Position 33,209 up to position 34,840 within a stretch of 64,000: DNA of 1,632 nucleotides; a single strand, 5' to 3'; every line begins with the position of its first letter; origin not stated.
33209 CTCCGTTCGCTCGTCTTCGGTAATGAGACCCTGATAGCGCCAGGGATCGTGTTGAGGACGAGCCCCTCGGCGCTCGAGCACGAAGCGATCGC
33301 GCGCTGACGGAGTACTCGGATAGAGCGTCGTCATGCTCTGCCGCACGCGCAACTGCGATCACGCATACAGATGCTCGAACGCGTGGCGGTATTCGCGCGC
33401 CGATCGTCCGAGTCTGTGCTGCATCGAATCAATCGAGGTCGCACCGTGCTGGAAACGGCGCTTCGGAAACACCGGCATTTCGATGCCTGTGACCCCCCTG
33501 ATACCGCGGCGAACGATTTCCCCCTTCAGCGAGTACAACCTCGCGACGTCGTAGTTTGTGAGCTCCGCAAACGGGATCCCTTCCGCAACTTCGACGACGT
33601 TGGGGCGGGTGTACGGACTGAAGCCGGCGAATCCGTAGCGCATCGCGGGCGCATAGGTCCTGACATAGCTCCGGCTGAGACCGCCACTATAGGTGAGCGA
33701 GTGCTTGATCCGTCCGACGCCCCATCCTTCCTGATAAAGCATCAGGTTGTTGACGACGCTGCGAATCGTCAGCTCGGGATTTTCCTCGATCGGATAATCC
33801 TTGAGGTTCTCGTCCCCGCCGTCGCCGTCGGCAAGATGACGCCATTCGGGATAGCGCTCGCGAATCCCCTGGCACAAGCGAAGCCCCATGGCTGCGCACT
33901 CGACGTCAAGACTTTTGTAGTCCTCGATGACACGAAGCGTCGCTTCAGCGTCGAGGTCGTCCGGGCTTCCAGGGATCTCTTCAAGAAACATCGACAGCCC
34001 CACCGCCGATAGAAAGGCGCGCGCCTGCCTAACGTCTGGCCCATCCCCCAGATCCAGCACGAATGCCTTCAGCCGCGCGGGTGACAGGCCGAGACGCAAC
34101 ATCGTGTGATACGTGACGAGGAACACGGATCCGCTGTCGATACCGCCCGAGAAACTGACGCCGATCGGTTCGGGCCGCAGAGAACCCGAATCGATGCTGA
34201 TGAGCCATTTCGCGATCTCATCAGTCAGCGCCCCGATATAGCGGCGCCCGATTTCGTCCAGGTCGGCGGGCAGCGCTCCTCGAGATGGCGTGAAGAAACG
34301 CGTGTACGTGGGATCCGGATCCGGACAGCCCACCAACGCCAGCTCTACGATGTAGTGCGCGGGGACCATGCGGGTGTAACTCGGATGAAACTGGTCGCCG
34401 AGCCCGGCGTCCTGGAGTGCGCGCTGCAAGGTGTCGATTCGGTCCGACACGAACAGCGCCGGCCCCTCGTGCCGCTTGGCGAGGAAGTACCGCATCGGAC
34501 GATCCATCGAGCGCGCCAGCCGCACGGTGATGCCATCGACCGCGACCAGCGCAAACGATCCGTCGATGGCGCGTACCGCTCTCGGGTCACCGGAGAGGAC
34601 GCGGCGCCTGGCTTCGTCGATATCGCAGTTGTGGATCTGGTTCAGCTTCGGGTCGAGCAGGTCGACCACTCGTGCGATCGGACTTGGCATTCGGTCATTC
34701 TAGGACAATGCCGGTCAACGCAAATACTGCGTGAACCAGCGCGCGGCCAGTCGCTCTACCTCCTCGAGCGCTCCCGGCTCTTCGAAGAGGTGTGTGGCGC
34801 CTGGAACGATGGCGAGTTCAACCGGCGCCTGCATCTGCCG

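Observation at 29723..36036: Candidate uncharacterised biosynthetic/modification operon: Cys-less AsnB-like amidoligase + CX3CX2C radical SAM + halogenase-fold flavoenzyme + amidohydrolase, preceded by DLH hydrolase and BON protein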

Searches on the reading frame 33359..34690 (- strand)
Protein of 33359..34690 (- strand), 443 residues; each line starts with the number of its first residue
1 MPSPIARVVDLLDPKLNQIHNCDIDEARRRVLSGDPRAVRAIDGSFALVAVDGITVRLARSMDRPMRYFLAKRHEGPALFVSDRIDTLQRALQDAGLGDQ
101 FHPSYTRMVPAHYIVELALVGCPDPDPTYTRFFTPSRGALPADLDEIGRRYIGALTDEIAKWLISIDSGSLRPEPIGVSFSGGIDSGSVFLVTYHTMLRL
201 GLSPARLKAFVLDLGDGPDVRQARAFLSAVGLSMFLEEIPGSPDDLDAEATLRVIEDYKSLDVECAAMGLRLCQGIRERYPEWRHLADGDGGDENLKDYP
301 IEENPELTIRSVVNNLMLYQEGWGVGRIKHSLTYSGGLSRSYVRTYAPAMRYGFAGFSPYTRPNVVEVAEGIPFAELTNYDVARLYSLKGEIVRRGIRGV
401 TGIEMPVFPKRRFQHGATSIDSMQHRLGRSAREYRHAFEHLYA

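Call 3: search_protein_families(library=pfam, proteins=[window:33359-34690:-], max_evalue=0.01)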
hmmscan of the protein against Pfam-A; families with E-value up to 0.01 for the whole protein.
window:33359-34690:- (443 aa): 1 family
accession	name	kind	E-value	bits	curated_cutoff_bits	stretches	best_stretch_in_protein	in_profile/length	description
PF00733.27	Asn_synthase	-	1.6e-05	25.2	21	1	174-305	18-141/354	Asparagine synthase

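Call 4: search_protein_families(library=ncbifam, proteins=[window:33359-34690:-], max_evalue=0.01)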
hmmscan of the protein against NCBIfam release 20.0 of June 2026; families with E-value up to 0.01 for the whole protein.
window:33359-34690:- (443 aa): 1 family
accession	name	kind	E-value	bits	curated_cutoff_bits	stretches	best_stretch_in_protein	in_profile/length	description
TIGR01536.1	asn_synth_AEB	equivalog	1.3e-05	24.5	267.1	1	39-300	117-372/517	asparagine synthase (glutamine-hydrolyzing)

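Call 5: search_solved_structures(query=window:33359-34690:-, max_evalue=1)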
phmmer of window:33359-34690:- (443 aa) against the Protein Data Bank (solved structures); distinct sequences matched with E-value up to 1: 9.
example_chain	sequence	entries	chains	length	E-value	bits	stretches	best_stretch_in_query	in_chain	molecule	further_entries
3jzf_A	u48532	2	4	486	0.33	13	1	357-431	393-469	Biotin carboxylase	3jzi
2gpw_A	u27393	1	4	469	0.42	12.7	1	356-429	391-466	Biotin carboxylase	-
1bnc_A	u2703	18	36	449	0.47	12.5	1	357-429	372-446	BIOTIN CARBOXYLASE | ACETYL-COA CARBOXYLASE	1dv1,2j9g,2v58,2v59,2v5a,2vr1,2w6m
3rup_A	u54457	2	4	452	0.48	12.5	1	357-429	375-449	Biotin carboxylase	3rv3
1dv2_A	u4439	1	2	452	0.48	12.5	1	357-429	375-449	BIOTIN CARBOXYLASE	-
3rv4_A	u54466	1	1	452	0.48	12.5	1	357-429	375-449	Biotin carboxylase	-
6oi9_A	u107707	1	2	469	0.51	12.4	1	357-429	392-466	Biotin carboxylase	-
2gps_A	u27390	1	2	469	0.51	12.4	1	357-429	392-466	Biotin carboxylase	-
8uxz_C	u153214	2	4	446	0.89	11.6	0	357-428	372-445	Biotin carboxylase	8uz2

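Call 8: find_homologous_proteins(query=window:33359-34690:-, max_evalue=0.001)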
Query window:33359-34690:- (443 aa): 8000 proteins with E <= 0.001 among 8000 candidates; the best 120 are listed.
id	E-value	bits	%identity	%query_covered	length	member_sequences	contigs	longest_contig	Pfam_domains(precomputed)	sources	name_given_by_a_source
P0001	0.0e+0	1010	100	100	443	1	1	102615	PF00733.28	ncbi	ncbi:MAG: asparagine synthase-related protein [Vicinamibacterales bacterium]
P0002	7.4e-293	989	99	100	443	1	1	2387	PF00733.28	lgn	-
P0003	2.1e-287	971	96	100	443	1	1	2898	PF00733.28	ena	-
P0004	5.7e-281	950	94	100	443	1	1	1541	-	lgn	-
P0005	3.4e-267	905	90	100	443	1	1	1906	-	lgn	-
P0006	8.7e-263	890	87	100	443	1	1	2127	-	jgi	jgi:asparagine synthase (glutamine-hydrolysing)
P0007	8.2e-260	880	86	100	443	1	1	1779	PF00733.28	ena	-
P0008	3.4e-258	875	87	100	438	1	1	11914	PF00733.28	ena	-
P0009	6.0e-257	871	86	100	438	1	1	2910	PF00733.28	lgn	-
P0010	4.5e-254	861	86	100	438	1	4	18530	PF00733.28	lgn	-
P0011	5.9e-253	858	83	100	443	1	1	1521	PF00733.28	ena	-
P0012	5.5e-252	854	83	100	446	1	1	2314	PF00733.28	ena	-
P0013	5.1e-251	851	83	99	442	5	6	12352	PF00733.28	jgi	jgi:asparagine synthase (glutamine-hydrolysing)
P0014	7.7e-251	851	83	100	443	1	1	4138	PF00733.28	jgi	jgi:asparagine synthase (glutamine-hydrolysing)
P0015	2.6e-250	849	83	100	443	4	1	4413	PF00733.28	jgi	jgi:asparagine synthase (glutamine-hydrolysing)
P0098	1.7e-242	823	81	100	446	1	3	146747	PF00733.28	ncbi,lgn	-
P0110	1.4e-241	820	81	99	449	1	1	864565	PF00733.28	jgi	jgi:asparagine synthase (glutamine-hydrolysing)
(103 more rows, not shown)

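Call 9: find_related_loci(query=window:33359-34690:-, collection=genome_contigs, flank=8000)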
Query window:33359-34690:- (443 aa) in genome_contigs; peptide patterns used: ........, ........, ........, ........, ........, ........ (x = any residue, [..] = any of these).
600 stretches matched a pattern (row limit reached: there are more); 584 encode a relative of the query (tblastn E <= 1e-3); the best 80 are kept; 80 distinct loci.
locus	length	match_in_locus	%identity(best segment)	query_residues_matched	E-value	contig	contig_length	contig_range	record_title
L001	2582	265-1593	82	1-443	0e+0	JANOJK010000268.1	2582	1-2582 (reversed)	MAG: Acidobacteriota bacterium isolate SOY_6_C_metabat_75 SOY_6_C_k141_3232438, whole genome shotgun sequence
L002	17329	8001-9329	81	1-443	0e+0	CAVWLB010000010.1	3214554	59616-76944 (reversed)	MAG: uncultured Acidobacteriota bacterium isolate MFD09018.bin.1.114 genome assembly, contig: contig_4772, whole genome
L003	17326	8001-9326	82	1-443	0e+0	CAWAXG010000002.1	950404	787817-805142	MAG: uncultured Acidobacteriota bacterium isolate MFD05567.bin.1.264 genome assembly, contig: contig_1040, whole genome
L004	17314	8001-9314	81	5-442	0e+0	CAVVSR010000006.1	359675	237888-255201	MAG: uncultured Acidobacteriota bacterium isolate MFD02840.bin.1.3 genome assembly, contig: contig_14030, whole genome s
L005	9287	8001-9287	82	1-430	0e+0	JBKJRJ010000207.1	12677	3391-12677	MAG: Vicinamibacterales bacterium isolate ant_bin.531 k117_2481383, whole genome shotgun sequence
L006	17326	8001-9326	81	1-443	0e+0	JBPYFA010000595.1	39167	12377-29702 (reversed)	MAG: Vicinamibacterales bacterium isolate Bin.028.fastaField_pasture_P2 k127_899202, whole genome shotgun sequence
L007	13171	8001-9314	78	5-442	0e+0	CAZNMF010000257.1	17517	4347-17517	MAG TPA_asm: uncultured Solibacteraceae bacterium isolate binchicken_co84_192 genome assembly, contig: k141_2121318, who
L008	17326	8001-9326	76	1-442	0e+0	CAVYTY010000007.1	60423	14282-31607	MAG: uncultured Acidobacteriota bacterium isolate MFD05567.bin.2.47 genome assembly, contig: contig_149980, whole genome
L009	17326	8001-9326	76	1-442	0e+0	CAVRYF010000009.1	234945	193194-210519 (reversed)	MAG: uncultured Acidobacteriota bacterium isolate MFD02242.bin.2.257 genome assembly, contig: contig_17358, whole genome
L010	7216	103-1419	74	5-443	0e+0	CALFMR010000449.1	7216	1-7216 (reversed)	MAG TPA_asm: uncultured Acidobacteria bacterium isolate ERR1654120_bin.28_CONCOCT_v1.1_MAG genome assembly, contig: ERZ1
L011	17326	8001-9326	76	1-443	0e+0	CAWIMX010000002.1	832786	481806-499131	MAG: uncultured Acidobacteriota bacterium isolate MFD04944.bin.1.227 genome assembly, contig: contig_39443, whole genome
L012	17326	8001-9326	75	1-443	0e+0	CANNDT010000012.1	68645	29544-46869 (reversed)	MAG: Acidobacteria bacterium isolate ZH-3nov15-179 genome assembly, contig: ZH-3nov15-C224, whole genome shotgun sequenc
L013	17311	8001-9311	74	5-442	0e+0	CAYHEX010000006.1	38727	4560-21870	MAG TPA_asm: uncultured Solibacteraceae bacterium isolate ERP119702_co1_137 genome assembly, contig: NODE_898_length_387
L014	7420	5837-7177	73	1-443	0e+0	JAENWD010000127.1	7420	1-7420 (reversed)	MAG: Vicinamibacteria bacterium isolate 3_4_m_bin5 c_000000837639, whole genome shotgun sequence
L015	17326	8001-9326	74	1-443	0e+0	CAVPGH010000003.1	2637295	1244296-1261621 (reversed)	MAG: uncultured Acidobacteriota bacterium isolate MFD10007.bin.2.4 genome assembly, contig: contig_6528, whole genome sh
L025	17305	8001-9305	70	5-443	0e+0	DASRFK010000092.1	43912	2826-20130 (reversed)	MAG TPA_asm: Verrucomicrobiia bacterium isolate SMAG_U10030 k141_1848769, whole genome shotgun sequence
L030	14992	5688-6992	70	5-443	0e+0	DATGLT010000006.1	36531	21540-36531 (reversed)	MAG TPA_asm: Verrucomicrobiia bacterium isolate SMAG_U9893 k141_240223, whole genome shotgun sequence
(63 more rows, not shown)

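Call 15: find_encoding_contigs(protein=P0001, flank=10000, max_places=3)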
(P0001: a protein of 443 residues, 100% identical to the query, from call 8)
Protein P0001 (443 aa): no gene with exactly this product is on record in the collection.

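Call 16: find_encoding_contigs(protein=P0110, flank=10000, max_places=2)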
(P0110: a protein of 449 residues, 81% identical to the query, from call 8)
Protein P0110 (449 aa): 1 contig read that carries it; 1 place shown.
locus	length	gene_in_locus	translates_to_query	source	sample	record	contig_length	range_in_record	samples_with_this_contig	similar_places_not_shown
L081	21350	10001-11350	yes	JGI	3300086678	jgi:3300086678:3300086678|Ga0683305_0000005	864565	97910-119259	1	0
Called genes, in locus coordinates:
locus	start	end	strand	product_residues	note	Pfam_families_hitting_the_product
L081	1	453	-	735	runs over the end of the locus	-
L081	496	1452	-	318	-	PF00248:Aldo_ket_red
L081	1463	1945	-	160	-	PF14534:DUF4440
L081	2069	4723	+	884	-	PF12704:MacB_PCD, PF02687:FtsX, PF12704:MacB_PCD, PF02687:FtsX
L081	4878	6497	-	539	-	PF13432:TPR_16 (faint)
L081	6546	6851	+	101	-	-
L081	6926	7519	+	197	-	-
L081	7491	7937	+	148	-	PF13115:YtkA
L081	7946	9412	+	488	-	-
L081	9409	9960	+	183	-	-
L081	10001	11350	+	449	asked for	PF00733:Asn_synthase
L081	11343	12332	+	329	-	PF04055:Radical_SAM (faint)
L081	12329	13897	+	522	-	PF00890:FAD_binding_2 (faint), PF01266:DAO, PF01494:FAD_binding_3 (weak), PF12831:FAD_oxidored (faint), PF13450:NAD_binding_8 (faint), PF04820:Trp_halogenase (weak)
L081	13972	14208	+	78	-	-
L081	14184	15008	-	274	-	-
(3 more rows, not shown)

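Call 17: find_encoding_contigs(protein=P0098, flank=10000, max_places=2)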
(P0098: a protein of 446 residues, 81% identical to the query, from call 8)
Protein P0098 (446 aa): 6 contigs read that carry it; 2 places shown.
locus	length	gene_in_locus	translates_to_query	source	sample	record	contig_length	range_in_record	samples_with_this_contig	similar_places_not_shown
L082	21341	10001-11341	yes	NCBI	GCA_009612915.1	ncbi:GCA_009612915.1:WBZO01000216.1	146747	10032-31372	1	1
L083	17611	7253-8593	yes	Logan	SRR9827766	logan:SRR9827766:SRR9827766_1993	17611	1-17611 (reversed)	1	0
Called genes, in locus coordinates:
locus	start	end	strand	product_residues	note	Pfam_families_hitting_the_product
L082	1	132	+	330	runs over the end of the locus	PF00528:BPD_transp_1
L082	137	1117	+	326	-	PF12911:OppC_N, PF00528:BPD_transp_1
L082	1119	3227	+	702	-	PF00005:ABC_tran, PF02463:SMC_N (faint), PF13304:AAA_21 (faint), PF13401:AAA_22 (faint), PF08352:oligo_HPY, PF00005:ABC_tran, PF08352:oligo_HPY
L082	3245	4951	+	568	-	PF00496:SBP_bac_5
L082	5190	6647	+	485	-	PF13372:Alginate_exp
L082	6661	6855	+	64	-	-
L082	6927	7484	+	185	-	-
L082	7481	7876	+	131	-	PF13115:YtkA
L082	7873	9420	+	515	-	-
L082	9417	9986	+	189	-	-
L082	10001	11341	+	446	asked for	PF00733:Asn_synthase (weak)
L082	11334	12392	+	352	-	-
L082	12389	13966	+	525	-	PF00890:FAD_binding_2 (faint), PF01266:DAO, PF01494:FAD_binding_3 (faint), PF13450:NAD_binding_8 (weak), PF04820:Trp_halogenase (weak)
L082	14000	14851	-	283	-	-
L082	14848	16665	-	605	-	PF01839:FG-GAP (faint), PF13517:FG-GAP_3, PF07593:UnbV_ASPIC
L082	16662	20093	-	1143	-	PF07719:TPR_2 (faint), PF00515:TPR_1 (faint), PF13414:TPR_11 (faint), PF13432:TPR_16 (weak), PF13517:FG-GAP_3, PF07593:UnbV_ASPIC (weak)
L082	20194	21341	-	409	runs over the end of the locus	PF13740:ACT_6, PF21086:ACT_PSP_2, PF00702:Hydrolase, PF12710:HAD, PF08282:Hydrolase_3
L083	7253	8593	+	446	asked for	PF00733:Asn_synthase (weak)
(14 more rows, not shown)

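Call 26: predict_structure(alignment_id=A1)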
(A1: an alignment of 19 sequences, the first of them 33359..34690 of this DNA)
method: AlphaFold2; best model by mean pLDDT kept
length: 443 residues; sequences in the alignment: 19
mean_pLDDT: 45.9   pTM: 0.42
mean pLDDT of the five models: 45.9, 42.6, 41.4, 41.3, 34.7
residues with pLDDT >= 90: 3; 70-90: 52; 50-70: 102; < 50: 286
segments of 3 or more residues with pLDDT < 50: 1-12, 31-40, 42-84, 102-141, 242-383, 409-443
pLDDT, mean of each block of 10 residues (from residue 1): 37 51 57 44 43 33 36 43 53 58 42 27 26 30 57 60 69 62 64 85 79 60 85 79 41 25 35 42 32 25 31 37 26 22 27 34 34 44 51 70 72 30 38 33 26
secondary structure, 60 per line:
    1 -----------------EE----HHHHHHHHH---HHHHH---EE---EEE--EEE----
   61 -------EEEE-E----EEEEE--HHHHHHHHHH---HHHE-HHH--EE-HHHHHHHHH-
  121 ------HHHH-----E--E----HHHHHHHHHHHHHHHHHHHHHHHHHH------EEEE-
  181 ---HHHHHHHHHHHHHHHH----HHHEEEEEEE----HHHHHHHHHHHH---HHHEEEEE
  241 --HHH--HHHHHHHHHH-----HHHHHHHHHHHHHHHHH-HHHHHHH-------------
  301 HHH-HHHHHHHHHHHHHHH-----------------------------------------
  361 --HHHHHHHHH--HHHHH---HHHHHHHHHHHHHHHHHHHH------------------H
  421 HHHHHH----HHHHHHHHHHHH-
elements in order: H24-32 H36-40 E49-51 E54-56 E68-71 E78-82 H85-94 H111-119 H127-130 H144-169 E176-179 H184-199 E207-213 H218-229 E236-240 H248-257 H263-279 H281-287 H305-319 H363-371 H374-378 H382-401 H420-426 H431-442

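Call 27: search_solved_structures(query=A1, max_evalue=1)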
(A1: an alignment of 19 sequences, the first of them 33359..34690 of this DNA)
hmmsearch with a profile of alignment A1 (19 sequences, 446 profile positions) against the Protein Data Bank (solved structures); distinct sequences matched with E-value up to 1: 11.
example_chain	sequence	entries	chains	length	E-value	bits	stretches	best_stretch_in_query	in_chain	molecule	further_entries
8sue_A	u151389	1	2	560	0.013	17.5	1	170-302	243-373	Asparagine synthetase [glutamine-hydrolyzing]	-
6gq3_A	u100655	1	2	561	0.013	17.5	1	170-302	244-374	Asparagine synthetase [glutamine-hydrolyzing]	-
9b6c_A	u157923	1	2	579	0.013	17.4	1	170-302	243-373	Asparagine synthetase [glutamine-hydrolyzing]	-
3jzf_A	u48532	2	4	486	0.28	13.1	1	375-435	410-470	Biotin carboxylase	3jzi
1bnc_A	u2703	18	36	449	0.59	12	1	375-434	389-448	BIOTIN CARBOXYLASE | ACETYL-COA CARBOXYLASE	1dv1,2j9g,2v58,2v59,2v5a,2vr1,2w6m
3rup_A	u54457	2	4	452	0.59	12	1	375-434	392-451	Biotin carboxylase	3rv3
1dv2_A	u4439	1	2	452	0.59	12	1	375-434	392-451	BIOTIN CARBOXYLASE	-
3rv4_A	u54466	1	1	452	0.6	12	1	375-434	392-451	Biotin carboxylase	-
2gpw_A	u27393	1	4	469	0.61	12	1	375-434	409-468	Biotin carboxylase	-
2gps_A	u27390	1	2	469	0.63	11.9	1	375-434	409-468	Biotin carboxylase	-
6oi9_A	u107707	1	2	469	0.63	11.9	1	375-434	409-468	Biotin carboxylase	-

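Call 28: search_protein_families(library=pfam, proteins=[L082:6661-6855:+, L082:6927-7484:+, L082:7481-7876:+, L082:7873-9420:+, L082:9417-9986:+, L082:14000-14851:-], max_evalue=0.1)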
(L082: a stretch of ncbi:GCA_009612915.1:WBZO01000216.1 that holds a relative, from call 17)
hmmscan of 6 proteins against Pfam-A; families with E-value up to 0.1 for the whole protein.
L082:6661-6855:+ (64 aa): 0 families

L082:6927-7484:+ (185 aa): 0 families

L082:7481-7876:+ (131 aa): 4 families
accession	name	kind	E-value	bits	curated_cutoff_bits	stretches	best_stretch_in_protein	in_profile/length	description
PF13115.11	YtkA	-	6.7e-11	43.1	25.9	1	39-106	13-82/85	YtkA-like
PF24107.1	DUF7382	-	6e-05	23.3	27.4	1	41-70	14-43/65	Domain of unknown function (DUF7382)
PF05751.16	FixH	-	0.006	17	23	1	33-116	62-141/150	FixH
PF13620.12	CarboxypepD_reg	-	0.011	16.5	32.3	1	49-69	2-22/82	Carboxypeptidase regulatory-like domain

L082:7873-9420:+ (515 aa): 4 families
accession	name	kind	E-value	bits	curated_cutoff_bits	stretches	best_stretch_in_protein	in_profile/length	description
PF12801.12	Fer4_5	-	0.00017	21.9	22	2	85-122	10-48/48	4Fe-4S binding domain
PF13237.11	Fer4_10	-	0.015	15.7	25.5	1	247-267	8-28/53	4Fe-4S dicluster domain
PF12838.12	Fer4_7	-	0.031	15.2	27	1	247-261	37-51/52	4Fe-4S dicluster domain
PF00037.32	Fer4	-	0.032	14.5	21.1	1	247-261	7-21/24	4Fe-4S binding domain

L082:9417-9986:+ (189 aa): 0 families

L082:14000-14851:- (283 aa): 2 families
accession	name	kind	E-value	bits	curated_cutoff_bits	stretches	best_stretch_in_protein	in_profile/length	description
PF03116.20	NQR2_RnfD_RnfE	-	7.9e-07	29.2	27.7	2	162-277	176-291/296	NQR2, RnfD, RnfE family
PF01694.28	Rhomboid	-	0.0085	16.7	22.6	1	157-255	21-119/143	Rhomboid domain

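Call 29: search_protein_representatives(protein=window:33359-34690:-)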
Query: 443 residues. Proteins with E-value up to 0.001 (for the whole library): 772; up to 1e-10: 544; up to 1e-30: 210. The best 150 are listed.
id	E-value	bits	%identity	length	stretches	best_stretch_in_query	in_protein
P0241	7.0e-168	575.5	61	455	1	3-438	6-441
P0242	3.8e-158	543.5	71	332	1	108-442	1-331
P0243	3.7e-153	527.0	76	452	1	52-363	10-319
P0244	3.4e-129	448.0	73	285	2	178-356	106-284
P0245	3.1e-112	392.2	76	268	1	32-278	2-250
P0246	3.4e-103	362.3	77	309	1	3-213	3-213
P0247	5.2e-102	358.5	57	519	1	39-418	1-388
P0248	4.3e-99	348.8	76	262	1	3-210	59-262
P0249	4.9e-97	342.1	44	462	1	6-433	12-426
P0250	1.1e-95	337.7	73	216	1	4-217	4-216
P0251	3.5e-95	336.0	44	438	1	34-420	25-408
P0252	2.6e-92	326.5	41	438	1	6-442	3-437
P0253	2.9e-92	326.3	75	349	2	166-360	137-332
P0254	6.9e-91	321.8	67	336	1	176-394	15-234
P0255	2.6e-90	319.9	49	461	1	5-362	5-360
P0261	9.2e-78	278.5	54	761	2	2-193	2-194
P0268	7.7e-73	262.3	58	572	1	178-436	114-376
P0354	2.9e-44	168.2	63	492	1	268-410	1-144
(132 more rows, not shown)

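Call 32: find_homologous_proteins(query=A3, max_evalue=0.001)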
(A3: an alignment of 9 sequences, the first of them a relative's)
Query A3 (9 sequences) (462 aa, profile of the alignment): 7844 proteins with E <= 0.001 among 8000 candidates; the best 120 are listed.
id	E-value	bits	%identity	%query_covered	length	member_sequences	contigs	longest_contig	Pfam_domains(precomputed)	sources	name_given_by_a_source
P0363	1.9e-165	569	-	-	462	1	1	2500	-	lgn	-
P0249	2.2e-159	549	100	100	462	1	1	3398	PF00733.28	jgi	jgi:asparagine synthase (glutamine-hydrolysing)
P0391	6.1e-155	534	48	86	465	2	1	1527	PF00733.28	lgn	-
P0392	1.8e-153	530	47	90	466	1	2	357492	PF00733.28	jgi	jgi:asparagine synthase (glutamine-hydrolysing)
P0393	1.8e-153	530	49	91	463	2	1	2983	PF00733.28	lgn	-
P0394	4.1e-153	528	48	85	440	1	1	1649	PF00733.28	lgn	-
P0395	2.6e-152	526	64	95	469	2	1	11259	PF00733.28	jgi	jgi:asparagine synthase (glutamine-hydrolysing)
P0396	3.2e-152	525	45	90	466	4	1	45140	PF00733.28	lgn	-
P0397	1.2e-151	523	45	95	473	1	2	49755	PF00733.28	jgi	jgi:asparagine synthase (glutamine-hydrolysing)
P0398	3.1e-150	519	48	90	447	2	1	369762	PF00733.28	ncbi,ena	-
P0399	3.1e-150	519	44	97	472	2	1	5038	PF00733.28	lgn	-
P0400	4.4e-150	518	63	97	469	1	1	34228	PF00733.28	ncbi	ncbi:MAG: asparagine synthase-related protein [Thermoanaerobaculia bacterium]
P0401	5.8e-150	518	48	86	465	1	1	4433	PF00733.28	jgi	jgi:asparagine synthase (glutamine-hydrolysing)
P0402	1.1e-149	517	47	90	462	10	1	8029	PF00733.28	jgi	jgi:asparagine synthase (glutamine-hydrolysing)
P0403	1.1e-149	517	66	98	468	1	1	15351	PF00733.28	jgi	jgi:asparagine synthase (glutamine-hydrolysing)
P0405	1.5e-149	517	51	86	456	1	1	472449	PF00733.28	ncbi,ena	-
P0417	1.0e-148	514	64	94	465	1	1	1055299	PF00733.28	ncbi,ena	-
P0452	1.4e-147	510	64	97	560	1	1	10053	PF00733.28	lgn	-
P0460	2.4e-147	509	46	90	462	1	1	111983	PF00733.28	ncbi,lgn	ncbi:MAG: asparagine synthase-related protein [Armatimonadota bacterium]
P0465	3.3e-147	509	44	91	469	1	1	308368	PF00733.28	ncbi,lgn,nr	ncbi:MAG: asparagine synthase [Pirellulaceae bacterium]|nr:MAG: asparagine synthase [Pirellulaceae b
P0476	6.7e-147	508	45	87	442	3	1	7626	PF00733.28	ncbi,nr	ncbi:MAG: asparagine synthetase B family protein [Calditrichaeota bacterium]|nr:MAG: asparagine synt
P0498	1.1e-146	507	47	90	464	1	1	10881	PF00733.28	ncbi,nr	ncbi:MAG: asparagine synthetase B family protein [Armatimonadetes bacterium]|nr:asparagine synthetas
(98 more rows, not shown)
